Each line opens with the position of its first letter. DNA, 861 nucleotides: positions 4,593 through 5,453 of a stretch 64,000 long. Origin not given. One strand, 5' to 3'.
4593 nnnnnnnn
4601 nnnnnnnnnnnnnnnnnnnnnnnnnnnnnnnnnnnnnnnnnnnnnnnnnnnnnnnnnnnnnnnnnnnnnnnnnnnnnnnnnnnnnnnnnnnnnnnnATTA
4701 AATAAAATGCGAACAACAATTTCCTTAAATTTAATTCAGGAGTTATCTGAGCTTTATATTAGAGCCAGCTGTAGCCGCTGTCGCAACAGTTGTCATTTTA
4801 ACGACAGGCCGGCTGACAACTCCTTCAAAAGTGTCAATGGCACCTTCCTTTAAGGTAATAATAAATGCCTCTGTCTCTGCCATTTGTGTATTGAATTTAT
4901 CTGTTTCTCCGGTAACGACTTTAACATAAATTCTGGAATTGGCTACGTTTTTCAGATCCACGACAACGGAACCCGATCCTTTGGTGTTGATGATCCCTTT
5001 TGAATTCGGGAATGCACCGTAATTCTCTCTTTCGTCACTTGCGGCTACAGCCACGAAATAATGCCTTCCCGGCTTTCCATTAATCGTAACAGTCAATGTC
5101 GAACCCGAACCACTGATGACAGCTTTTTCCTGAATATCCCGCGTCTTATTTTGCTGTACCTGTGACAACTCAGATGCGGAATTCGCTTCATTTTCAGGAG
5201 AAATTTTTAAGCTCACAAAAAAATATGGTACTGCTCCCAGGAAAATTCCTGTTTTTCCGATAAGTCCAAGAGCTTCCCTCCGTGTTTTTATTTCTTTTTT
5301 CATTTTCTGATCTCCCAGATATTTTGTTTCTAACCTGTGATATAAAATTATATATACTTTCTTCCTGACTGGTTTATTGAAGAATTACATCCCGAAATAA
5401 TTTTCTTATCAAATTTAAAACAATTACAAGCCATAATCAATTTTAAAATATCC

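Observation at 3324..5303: Orphan YcaO enzyme whose only linked partner is a Tat-signal protein with a Thr/Ala/Gly/Ser-rich tail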

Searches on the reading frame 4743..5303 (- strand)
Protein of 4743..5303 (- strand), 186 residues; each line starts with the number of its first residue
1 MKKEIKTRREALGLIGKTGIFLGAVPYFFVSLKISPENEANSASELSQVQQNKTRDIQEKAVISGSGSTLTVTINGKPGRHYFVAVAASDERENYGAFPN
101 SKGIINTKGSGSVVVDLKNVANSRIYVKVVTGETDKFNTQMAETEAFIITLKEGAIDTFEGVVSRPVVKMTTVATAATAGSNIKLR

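Call 3: search_protein_families(library=pfam, proteins=[window:4743-5303:-], max_evalue=0.01)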
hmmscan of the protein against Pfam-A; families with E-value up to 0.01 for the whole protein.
window:4743-5303:- (186 aa): 0 families

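Call 4: search_protein_families(library=ncbifam, proteins=[window:4743-5303:-], max_evalue=0.01)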
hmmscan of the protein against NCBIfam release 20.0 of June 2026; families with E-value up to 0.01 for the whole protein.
window:4743-5303:- (186 aa): 0 families

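Call 5: find_homologous_proteins(query=window:4743-5303:-)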
Query window:4743-5303:- (186 aa): 24 proteins with E <= 0.001 among 313 candidates.
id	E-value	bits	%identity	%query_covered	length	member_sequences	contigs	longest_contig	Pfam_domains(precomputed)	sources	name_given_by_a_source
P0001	9.2e-101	352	90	100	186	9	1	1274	-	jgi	jgi:hypothetical protein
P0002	1.1e-97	342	89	100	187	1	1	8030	-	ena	-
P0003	5.6e-97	340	87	100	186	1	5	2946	-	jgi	jgi:hypothetical protein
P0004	1.6e-92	326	91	91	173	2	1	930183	-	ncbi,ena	-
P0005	1.1e-73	264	69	96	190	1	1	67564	-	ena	-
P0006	7.6e-69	249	65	96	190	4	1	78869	-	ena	-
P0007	1.1e-68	248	63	100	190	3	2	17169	-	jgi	jgi:hypothetical protein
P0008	7.6e-68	245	65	99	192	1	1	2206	-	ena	-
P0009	1.6e-66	241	66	91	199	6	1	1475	-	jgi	jgi:hypothetical protein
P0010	1.1e-65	238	64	99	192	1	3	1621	-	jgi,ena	-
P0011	1.4e-65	238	66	91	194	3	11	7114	-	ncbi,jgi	jgi:hypothetical protein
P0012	5.4e-65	236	65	91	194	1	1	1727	-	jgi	jgi:hypothetical protein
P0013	1.1e-64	235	64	99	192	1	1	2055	-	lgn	-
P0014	1.8e-61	225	63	90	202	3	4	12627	-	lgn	-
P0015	2.7e-59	218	59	98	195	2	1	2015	-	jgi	jgi:hypothetical protein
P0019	3.6e-47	178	54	90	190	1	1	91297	-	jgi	jgi:hypothetical protein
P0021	5.4e-43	165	53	96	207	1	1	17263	-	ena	-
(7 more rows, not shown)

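Call 9: find_encoding_contigs(protein=P0019, flank=8000, max_places=2)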
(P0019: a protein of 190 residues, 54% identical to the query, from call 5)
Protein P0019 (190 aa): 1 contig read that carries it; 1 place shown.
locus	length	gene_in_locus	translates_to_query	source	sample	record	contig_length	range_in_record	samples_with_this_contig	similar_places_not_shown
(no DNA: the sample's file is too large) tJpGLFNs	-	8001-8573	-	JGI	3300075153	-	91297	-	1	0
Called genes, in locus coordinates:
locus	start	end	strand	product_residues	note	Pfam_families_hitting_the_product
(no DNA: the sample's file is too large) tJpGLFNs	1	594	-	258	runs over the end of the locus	-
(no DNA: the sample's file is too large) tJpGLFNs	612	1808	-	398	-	PF00089:Trypsin, PF13365:Trypsin_2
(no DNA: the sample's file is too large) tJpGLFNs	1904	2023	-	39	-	-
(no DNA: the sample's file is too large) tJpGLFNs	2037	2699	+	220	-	-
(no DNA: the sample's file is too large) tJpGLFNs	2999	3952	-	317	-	PF13557:Phenol_MetA_deg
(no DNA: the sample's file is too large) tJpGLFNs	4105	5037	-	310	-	PF11769:DUF3313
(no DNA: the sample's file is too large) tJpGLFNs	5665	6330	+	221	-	PF00036:EF-hand_1 (faint), PF13202:EF-hand_5 (faint), PF13405:EF-hand_6 (faint), PF13499:EF-hand_7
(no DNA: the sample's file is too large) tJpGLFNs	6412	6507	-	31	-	-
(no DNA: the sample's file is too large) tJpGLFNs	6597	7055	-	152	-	-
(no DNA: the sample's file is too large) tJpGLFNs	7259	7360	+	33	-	-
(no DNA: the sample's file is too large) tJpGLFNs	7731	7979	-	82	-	-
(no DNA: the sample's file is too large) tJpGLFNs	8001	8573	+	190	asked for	-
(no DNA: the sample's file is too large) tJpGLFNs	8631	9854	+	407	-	PF02624:YcaO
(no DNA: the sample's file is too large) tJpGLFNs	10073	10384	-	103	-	-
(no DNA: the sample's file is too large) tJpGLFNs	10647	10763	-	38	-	-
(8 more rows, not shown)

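Call 10: find_encoding_contigs(protein=P0006, flank=8000, max_places=2)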
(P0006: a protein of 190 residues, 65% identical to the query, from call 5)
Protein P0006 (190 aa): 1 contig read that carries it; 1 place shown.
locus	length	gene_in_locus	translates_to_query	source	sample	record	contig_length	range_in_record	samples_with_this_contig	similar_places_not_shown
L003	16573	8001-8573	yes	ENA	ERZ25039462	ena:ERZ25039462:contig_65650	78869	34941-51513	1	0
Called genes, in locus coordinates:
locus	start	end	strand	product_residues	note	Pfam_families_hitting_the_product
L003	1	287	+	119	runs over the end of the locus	PF02901:PFL-like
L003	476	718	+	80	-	-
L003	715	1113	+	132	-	PF02901:PFL-like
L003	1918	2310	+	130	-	PF01228:Gly_radical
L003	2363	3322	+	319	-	PF00480:ROK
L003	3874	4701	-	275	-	PF01078:Mg_chelatase, PF07728:AAA_5 (faint), PF13335:Mg_chelatase_C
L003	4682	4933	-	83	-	PF01078:Mg_chelatase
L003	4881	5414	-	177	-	PF05362:Lon_C (weak), PF13541:ChlI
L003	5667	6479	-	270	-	-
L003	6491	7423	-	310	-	PF01120:Alpha_L_fucos, PF16757:Fucosidase_C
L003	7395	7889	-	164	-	PF01120:Alpha_L_fucos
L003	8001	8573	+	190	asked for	-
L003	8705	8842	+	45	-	-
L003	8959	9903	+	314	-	PF02624:YcaO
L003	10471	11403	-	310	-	PF13414:TPR_11 (faint), PF13431:TPR_17 (faint), PF13428:TPR_14 (faint), PF21033:RMD1-3 (faint), PF13181:TPR_8 (faint), PF13432:TPR_16 (faint), PF14559:TPR_19 (faint), PF00515:TPR_1 (faint), +1 more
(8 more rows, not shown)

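Call 11: find_encoding_contigs(protein=P0021, flank=8000, max_places=2)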
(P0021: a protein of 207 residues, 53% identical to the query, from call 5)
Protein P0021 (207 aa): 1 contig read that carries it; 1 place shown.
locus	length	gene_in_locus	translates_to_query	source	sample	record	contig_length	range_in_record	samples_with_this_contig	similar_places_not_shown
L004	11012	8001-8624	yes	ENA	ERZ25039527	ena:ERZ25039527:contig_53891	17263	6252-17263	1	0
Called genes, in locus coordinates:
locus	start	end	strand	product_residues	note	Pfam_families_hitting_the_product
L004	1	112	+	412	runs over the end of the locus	PF21269:TreT_GT1, PF00534:Glycos_transf_1, PF20706:GT4-conflict (faint), PF13692:Glyco_trans_1_4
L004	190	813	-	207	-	PF08242:Methyltransf_12 (weak)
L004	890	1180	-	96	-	-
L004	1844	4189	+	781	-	PF12704:MacB_PCD, PF02687:FtsX, PF12704:MacB_PCD, PF02687:FtsX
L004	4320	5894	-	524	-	-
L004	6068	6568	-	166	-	PF04299:FMN_bind_2 (faint), PF01243:PNPOx_N, PF12900:Pyridox_ox_2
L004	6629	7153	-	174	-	-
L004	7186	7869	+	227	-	PF00326:Peptidase_S9 (faint), PF00561:Abhydrolase_1 (weak), PF12146:Hydrolase_4 (faint), PF12697:Abhydrolase_6 (weak)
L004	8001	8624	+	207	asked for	-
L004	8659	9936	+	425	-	PF02624:YcaO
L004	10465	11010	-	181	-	?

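Call 15: find_related_loci(query=A1, collection=genome_contigs, flank=6000)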
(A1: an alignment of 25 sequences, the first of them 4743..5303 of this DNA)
Query A1 (186 aa) in genome_contigs; peptide patterns used: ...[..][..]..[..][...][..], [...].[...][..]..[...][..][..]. (x = any residue, [..] = any of these).
35 stretches matched a pattern; 5 encode a relative of the query (tblastn E <= 1e-3); 5 distinct loci.
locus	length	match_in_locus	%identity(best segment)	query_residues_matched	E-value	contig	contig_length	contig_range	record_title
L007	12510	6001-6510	91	1-170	6e-103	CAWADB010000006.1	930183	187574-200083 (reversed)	MAG: uncultured Bacteroidales bacterium isolate MFD00905.bin.2.66 genome assembly, contig: contig_216, whole genome shot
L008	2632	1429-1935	59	1-169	1e-64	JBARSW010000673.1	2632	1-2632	MAG: Chitinophagaceae bacterium isolate MFD13450_ilm_asm_bin84 k127_172940, whole genome shotgun sequence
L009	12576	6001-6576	44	1-186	2e-51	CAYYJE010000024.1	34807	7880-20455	MAG TPA_asm: uncultured Prolixibacteraceae bacterium isolate SRP263991_co1_531 genome assembly, contig: NODE_1417_length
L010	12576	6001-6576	45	1-186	7e-50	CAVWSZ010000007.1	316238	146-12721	MAG: uncultured Bacteroidales bacterium isolate MFD01299.bin.2.84 genome assembly, contig: contig_41186, whole genome sh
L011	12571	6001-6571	55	1-186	8e-35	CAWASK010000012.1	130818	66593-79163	MAG: uncultured delta proteobacterium isolate MFD03899.bin.3.172 genome assembly, contig: contig_46744, whole genome sho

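Call 16: find_related_loci(query=A1, collection=metagenome_contigs, flank=6000)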
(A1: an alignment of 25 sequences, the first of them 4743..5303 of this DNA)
Query A1 (186 aa) in metagenome_contigs; peptide patterns used: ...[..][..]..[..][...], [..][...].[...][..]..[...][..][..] (x = any residue, [..] = any of these).
343 stretches matched a pattern; 10 encode a relative of the query (tblastn E <= 1e-3); 10 distinct loci.
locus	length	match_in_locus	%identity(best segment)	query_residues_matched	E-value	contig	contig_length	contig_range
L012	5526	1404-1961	95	1-186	3e-117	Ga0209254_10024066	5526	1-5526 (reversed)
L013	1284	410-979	63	1-186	1e-83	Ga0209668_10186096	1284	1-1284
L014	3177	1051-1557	66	1-169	6e-77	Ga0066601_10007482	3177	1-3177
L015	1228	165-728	64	1-184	4e-81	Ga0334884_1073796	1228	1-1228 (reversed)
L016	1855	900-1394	56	1-168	4e-61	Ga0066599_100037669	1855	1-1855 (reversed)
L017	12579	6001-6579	49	1-186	5e-58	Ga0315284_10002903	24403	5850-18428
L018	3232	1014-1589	44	1-186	8e-48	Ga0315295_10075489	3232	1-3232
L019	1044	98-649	41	1-186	8e-47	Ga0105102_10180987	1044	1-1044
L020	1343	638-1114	44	1-167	3e-45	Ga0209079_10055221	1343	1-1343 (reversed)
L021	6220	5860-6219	53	1-120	8e-38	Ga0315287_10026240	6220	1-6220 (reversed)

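Call 36: predict_structure(alignment_id=A1)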
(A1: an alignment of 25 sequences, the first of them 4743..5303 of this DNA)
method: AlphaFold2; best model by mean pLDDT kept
length: 186 residues; sequences in the alignment: 25
mean_pLDDT: 69.2   pTM: 0.62
mean pLDDT of the five models: 69.2, 66.5, 65.9, 64.5, 63.2
residues with pLDDT >= 90: 32; 70-90: 77; 50-70: 24; < 50: 53
segments of 3 or more residues with pLDDT < 50: 1-4, 9-17, 19-22, 38-55, 171-186
pLDDT, mean of each block of 10 residues (from residue 1): 46 45 69 71 32 56 90 91 83 74 91 89 84 77 87 85 64 33 33
secondary structure, 60 per line:
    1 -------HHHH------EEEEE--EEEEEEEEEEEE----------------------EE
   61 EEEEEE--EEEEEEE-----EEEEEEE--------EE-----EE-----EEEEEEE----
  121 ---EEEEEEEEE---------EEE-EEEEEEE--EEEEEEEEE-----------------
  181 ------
elements in order: H8-11 E18-22 E25-36 E59-66 E69-75 E81-87 E110-116 E124-132 E142-144 E146-152 E155-163

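Call 38: search_protein_representatives(alignment_id=A2)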
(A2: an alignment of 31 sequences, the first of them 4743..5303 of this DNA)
Query: 31 sequences, 193 profile positions. Proteins with E-value up to 0.001 (for the whole library): 68; up to 1e-10: 35; up to 1e-30: 12. The best 68 are listed.
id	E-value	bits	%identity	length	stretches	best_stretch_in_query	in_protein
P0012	6.5e-84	296.2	-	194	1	1-192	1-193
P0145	2.2e-72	258.6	-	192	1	1-192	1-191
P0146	2.0e-61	222.9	-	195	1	1-189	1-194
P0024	3.4e-61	222.1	-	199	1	1-189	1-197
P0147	1.6e-54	200.3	-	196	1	1-187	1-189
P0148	3.5e-53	195.9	-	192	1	1-189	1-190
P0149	3.6e-48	179.6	-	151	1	47-182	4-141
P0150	7.8e-48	178.5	-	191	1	1-183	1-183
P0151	9.9e-46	171.6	-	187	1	1-171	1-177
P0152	5.3e-44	166.0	-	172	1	1-189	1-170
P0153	3.5e-41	156.8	-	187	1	1-159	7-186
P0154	2.4e-40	154.1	-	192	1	1-180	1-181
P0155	3.4e-24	101.4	-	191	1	4-172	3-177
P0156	8.2e-24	100.1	-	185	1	1-158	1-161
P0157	1.0e-22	96.5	-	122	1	65-178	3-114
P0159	3.5e-21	91.5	-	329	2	50-158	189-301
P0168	7.3e-13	64.4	-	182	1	22-159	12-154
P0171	2.7e-12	62.5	-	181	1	65-158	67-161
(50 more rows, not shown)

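Call 40: fold_search(model_id=the predicted structure, library=pdb)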
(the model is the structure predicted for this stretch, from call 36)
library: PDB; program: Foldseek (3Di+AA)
matches with E <= 10: 1139; with E <= 0.001: 0
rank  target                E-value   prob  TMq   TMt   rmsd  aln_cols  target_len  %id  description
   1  3gqq_B                1.8e-02  0.30  0.18  0.19  20.1       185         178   11  Crystal structure of the human retinal protein 4 (unc-119 homolog A). Northeast Structural Genomics Consortium target  (released 2009-04-07)
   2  3d33_A                2.1e-02  0.99  0.31  0.55   8.3       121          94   12  Crystal structure of a duf3244 family protein with an immunoglobulin-like beta-sandwich fold (bvu_0276) from bacteroid (released 2008-05-27)
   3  1j48_A                2.1e-02  0.85  0.25  0.40  16.9       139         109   10  Crystal Structure of Apo-C1027 (released 2003-06-03)
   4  2z65_C                2.2e-02  0.60  0.26  0.32   8.7       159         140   10  Crystal structure of the human TLR4 TV3 hybrid-MD-2-Eritoran complex (released 2007-09-18)
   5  5wsz_B                2.6e-02  0.87  0.26  0.28   6.8       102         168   10  Crystal structure of a lytic polysaccharide monooxygenase,BtLPMO10A, from Bacillus thuringiensis (released 2017-02-22)
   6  3d33_B                2.8e-02  1.00  0.31  0.56   4.2        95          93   12  Crystal structure of a duf3244 family protein with an immunoglobulin-like beta-sandwich fold (bvu_0276) from bacteroid (released 2008-05-27)
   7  6r4m_A                3.1e-02  0.63  0.22  0.27   7.4       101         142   13  Crystal structure of S. cerevisia Niemann-Pick type C protein NPC2 (released 2019-09-25)
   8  3gqq_D                3.2e-02  0.21  0.18  0.18  20.2       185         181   11  Crystal structure of the human retinal protein 4 (unc-119 homolog A). Northeast Structural Genomics Consortium target  (released 2009-04-07)
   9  9nem_D                3.4e-02  0.09  0.11  0.12  18.2       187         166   12  Structure of Unc119-Farnesylated peptide complex (released 2025-09-03)
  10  5fo7_A                4.0e-02  0.57  0.27  0.09  18.9       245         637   13  Crystal Structure of Human Complement C3b at 2.8 Angstrom resolution (released 2016-04-06)
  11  4gok_C                4.0e-02  0.20  0.16  0.18  18.7       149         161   12  The Crystal structure of Arl2GppNHp in complex with UNC119a (released 2012-09-19)
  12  3gqq_E                4.2e-02  0.21  0.18  0.20  18.7       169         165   13  Crystal structure of the human retinal protein 4 (unc-119 homolog A). Northeast Structural Genomics Consortium target  (released 2009-04-07)
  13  9nem_A                4.5e-02  0.20  0.17  0.19  19.3       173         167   13  Structure of Unc119-Farnesylated peptide complex (released 2025-09-03)
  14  6r4n_F                4.7e-02  0.63  0.24  0.29   7.1       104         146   13  Crystal structure of S. cerevisia Niemann-Pick type C protein NPC2 with ergosterol bound (released 2019-09-25)
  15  9nem_B                5.0e-02  0.23  0.20  0.21  20.2       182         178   12  Structure of Unc119-Farnesylated peptide complex (released 2025-09-03)
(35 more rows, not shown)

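Call 51: search_protein_families(library=pfam, proteins=[window:4743-5303:-, P0159, P0168, P0171], max_evalue=10)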
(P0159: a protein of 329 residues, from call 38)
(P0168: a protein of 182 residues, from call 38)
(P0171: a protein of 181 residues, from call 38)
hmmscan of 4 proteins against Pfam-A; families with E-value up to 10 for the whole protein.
window:4743-5303:- (186 aa): 0 families

P0159 (329 aa): 2 families
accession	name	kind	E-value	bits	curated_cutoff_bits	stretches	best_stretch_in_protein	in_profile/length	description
PF24822.1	DUF7712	-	0.038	14.5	27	1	35-96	13-71/129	Family of unknown function (DUF7712)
PF21139.3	BT_MCC_alpha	-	0.17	12.7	31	1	170-215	22-66/118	Methylcrotonyl-CoA carboxylase, alpha-subunit, BT domain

P0168 (182 aa): 1 family
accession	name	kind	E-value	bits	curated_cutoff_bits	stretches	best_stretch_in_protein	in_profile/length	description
PF10608.14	MAGUK_N_PEST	-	0.058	14.2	21.6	1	126-166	13-51/107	Polyubiquitination (PEST) N-terminal domain of MAGUK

P0171 (181 aa): 1 family
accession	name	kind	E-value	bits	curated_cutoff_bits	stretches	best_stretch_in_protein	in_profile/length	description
PF23912.1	DUF7254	-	0.23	12.3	27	1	35-87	30-77/101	Domain of unknown function (DUF7254)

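Call 54: find_homologous_proteins(query=A3, max_evalue=0.00001)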
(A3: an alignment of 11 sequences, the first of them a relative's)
Query A3 (11 sequences) (181 aa, profile of the alignment): 97 proteins with E <= 0.00001 among 8000 candidates.
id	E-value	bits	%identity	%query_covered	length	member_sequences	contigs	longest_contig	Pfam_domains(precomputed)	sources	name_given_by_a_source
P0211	1.9e-71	257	50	99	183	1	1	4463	-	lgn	-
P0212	1.1e-68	248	51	99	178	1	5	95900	-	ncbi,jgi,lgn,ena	-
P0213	4.5e-68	246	47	99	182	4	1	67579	-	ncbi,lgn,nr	ncbi:MAG: hypothetical protein KKF30_13450 [Proteobacteria bacterium]|nr:hypothetical protein [Pseud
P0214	4.7e-68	246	51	94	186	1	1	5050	-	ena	-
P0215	5.9e-68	246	50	94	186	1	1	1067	-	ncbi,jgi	jgi:hypothetical protein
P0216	1.2e-67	245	50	99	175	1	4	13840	-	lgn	-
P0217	5.5e-67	243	50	99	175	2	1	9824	-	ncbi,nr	ncbi:MAG: hypothetical protein Q8K68_02300 [Nitrospirota bacterium]|nr:hypothetical protein [Nitrosp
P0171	7.5e-67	242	100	100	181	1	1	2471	-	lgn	-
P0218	9.0e-67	242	51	99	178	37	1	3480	-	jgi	-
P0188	9.5e-67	242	44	97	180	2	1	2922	-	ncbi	-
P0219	4.7e-66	240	46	99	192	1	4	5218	-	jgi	jgi:hypothetical protein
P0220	8.8e-66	239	48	99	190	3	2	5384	-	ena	-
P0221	1.7e-65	238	46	99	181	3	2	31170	-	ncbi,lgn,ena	-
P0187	3.6e-65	237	43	92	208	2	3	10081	-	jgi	jgi:hypothetical protein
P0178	4.9e-65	236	37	89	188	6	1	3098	-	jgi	-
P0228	1.5e-63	232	45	99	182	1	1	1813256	-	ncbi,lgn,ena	-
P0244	4.5e-60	220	47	99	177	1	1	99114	-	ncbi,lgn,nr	ncbi:MAG: hypothetical protein K9N55_07355 [Phycisphaerae bacterium]|nr:hypothetical protein [Phycis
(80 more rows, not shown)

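Call 55: find_encoding_contigs(protein=P0213, flank=5000, max_places=1)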
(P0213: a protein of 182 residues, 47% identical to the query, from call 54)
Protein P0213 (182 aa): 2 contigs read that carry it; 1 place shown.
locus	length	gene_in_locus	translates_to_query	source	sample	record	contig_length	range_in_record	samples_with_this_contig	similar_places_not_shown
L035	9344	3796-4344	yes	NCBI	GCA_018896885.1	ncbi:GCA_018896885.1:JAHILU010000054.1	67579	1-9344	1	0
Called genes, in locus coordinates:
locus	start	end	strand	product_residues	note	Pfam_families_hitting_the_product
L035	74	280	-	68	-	-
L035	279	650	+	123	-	PF02639:DUF188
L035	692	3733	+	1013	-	PF14938:SNAP (faint), PF00515:TPR_1 (faint), PF07719:TPR_2 (faint), PF13176:TPR_7 (faint), PF13424:TPR_12, PF17874:TPR_MalT (weak), PF13424:TPR_12 (weak), PF12770:CHAT, +2 more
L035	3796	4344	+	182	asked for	-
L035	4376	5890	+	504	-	PF02310:B12-binding, PF04055:Radical_SAM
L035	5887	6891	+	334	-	PF01370:Epimerase, PF13460:NAD_binding_10 (weak)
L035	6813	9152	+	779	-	PF04055:Radical_SAM, PF13353:Fer4_12 (faint), PF04055:Radical_SAM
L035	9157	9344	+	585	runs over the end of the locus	PF02310:B12-binding, PF04055:Radical_SAM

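Call 56: find_encoding_contigs(protein=P0244, flank=5000, max_places=1)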
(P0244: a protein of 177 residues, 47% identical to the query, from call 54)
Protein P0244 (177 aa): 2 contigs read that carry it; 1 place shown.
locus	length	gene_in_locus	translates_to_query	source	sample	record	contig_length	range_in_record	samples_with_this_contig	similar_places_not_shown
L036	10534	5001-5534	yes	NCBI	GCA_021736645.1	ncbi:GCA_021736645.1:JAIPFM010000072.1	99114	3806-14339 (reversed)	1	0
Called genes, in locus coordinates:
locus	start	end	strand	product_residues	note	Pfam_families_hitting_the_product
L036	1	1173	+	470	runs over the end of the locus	PF13007:LZ_Tnp_IS66, PF13005:zf-IS66, PF03050:DDE_Tnp_IS66, PF13817:DDE_Tnp_IS66_C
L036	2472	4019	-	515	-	-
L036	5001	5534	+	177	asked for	-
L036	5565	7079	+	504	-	PF02310:B12-binding, PF04055:Radical_SAM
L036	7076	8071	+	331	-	PF01370:Epimerase, PF04321:RmlD_sub_bind (faint), PF16363:GDP_Man_Dehyd (faint), PF13460:NAD_binding_10 (weak)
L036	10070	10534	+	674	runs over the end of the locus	PF02310:B12-binding, PF04055:Radical_SAM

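Call 58: find_encoding_contigs(protein=P0228, flank=5000, max_places=1)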
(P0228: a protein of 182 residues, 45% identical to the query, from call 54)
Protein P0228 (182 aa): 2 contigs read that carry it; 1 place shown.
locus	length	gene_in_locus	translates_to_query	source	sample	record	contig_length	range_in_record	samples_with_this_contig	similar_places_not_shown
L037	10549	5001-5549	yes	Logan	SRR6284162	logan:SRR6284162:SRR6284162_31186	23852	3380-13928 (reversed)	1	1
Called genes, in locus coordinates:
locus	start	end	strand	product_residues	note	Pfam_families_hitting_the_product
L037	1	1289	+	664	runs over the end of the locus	PF01841:Transglut_core, PF13559:DUF4129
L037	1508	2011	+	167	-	-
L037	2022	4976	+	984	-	PF00515:TPR_1 (faint), PF07719:TPR_2 (faint), PF13176:TPR_7 (faint), PF13424:TPR_12, PF17874:TPR_MalT, PF12770:CHAT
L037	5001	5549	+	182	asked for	-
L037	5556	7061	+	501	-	PF02310:B12-binding, PF04055:Radical_SAM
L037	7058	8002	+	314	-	PF01370:Epimerase, PF13460:NAD_binding_10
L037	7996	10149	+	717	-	PF04055:Radical_SAM, PF13353:Fer4_12 (weak)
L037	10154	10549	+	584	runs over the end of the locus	PF02310:B12-binding, PF04055:Radical_SAM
